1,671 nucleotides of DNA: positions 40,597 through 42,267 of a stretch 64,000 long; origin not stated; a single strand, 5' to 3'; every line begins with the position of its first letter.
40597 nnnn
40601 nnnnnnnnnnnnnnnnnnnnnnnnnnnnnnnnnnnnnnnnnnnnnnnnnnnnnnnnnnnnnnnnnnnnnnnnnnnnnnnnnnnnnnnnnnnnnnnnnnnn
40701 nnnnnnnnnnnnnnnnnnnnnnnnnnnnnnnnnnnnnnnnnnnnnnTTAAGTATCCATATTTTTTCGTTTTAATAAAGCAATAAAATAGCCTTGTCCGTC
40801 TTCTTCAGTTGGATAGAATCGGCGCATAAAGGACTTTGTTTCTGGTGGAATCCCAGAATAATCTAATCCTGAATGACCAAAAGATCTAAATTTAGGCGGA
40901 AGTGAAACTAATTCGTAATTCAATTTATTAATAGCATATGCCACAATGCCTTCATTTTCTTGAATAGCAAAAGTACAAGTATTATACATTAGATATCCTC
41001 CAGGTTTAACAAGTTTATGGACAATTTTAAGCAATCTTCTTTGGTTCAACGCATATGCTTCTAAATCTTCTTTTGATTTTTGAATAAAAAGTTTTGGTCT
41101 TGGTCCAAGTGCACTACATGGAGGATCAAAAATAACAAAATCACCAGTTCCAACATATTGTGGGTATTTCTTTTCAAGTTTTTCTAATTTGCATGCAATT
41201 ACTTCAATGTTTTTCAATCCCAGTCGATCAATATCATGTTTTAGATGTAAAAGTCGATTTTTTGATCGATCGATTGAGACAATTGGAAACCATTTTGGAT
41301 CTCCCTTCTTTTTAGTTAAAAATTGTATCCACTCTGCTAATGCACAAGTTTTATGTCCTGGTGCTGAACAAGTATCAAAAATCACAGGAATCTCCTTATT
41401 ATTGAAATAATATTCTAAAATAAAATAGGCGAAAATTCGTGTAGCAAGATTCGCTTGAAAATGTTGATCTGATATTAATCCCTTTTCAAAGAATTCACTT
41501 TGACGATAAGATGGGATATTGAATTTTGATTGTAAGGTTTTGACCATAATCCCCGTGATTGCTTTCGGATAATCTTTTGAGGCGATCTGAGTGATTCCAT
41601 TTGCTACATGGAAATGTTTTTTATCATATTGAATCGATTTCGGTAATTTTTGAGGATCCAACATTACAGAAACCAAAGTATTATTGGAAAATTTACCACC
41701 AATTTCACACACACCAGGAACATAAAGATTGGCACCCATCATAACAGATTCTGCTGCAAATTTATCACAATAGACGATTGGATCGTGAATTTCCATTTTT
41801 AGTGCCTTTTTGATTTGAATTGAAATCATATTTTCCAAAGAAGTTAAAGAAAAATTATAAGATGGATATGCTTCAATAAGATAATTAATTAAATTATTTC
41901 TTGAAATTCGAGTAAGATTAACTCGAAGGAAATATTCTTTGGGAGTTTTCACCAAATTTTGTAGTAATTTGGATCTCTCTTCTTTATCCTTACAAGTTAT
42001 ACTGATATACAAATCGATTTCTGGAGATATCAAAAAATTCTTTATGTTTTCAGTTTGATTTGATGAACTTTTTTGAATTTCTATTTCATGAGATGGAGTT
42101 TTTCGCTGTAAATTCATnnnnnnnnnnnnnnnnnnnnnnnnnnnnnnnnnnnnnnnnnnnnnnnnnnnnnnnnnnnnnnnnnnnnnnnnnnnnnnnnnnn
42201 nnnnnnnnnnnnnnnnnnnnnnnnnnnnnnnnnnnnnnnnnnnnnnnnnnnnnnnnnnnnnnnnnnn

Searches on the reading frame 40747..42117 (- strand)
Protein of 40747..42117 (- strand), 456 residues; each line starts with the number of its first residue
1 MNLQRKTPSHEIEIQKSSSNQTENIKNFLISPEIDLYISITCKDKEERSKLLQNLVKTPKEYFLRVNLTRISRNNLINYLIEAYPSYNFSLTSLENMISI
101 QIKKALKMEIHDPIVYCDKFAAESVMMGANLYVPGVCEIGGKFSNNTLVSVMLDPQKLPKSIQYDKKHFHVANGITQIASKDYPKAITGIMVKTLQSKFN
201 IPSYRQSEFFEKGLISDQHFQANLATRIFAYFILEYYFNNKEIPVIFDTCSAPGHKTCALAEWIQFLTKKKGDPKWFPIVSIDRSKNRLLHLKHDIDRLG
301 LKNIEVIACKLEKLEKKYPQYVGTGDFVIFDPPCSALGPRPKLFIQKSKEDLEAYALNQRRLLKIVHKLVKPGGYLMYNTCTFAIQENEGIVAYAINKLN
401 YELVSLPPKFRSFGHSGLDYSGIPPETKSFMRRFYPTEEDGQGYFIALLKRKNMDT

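Call 72: search_protein_families(library=pfam, proteins=[window:40747-42117:-], max_evalue=0.001)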
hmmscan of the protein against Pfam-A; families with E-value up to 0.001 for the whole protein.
window:40747-42117:- (456 aa): 3 families
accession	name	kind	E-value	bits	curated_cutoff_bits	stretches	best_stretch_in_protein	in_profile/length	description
PF01189.24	Methyltr_RsmB-F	-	3e-31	109.1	27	1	240-450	6-199/199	16S rRNA methyltransferase RsmB/F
PF13847.12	Methyltransf_31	-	2.4e-07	31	27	1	246-382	7-113/145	Methyltransferase domain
PF01472.26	PUA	-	9.3e-07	29.2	24.8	1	114-193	2-69/74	PUA domain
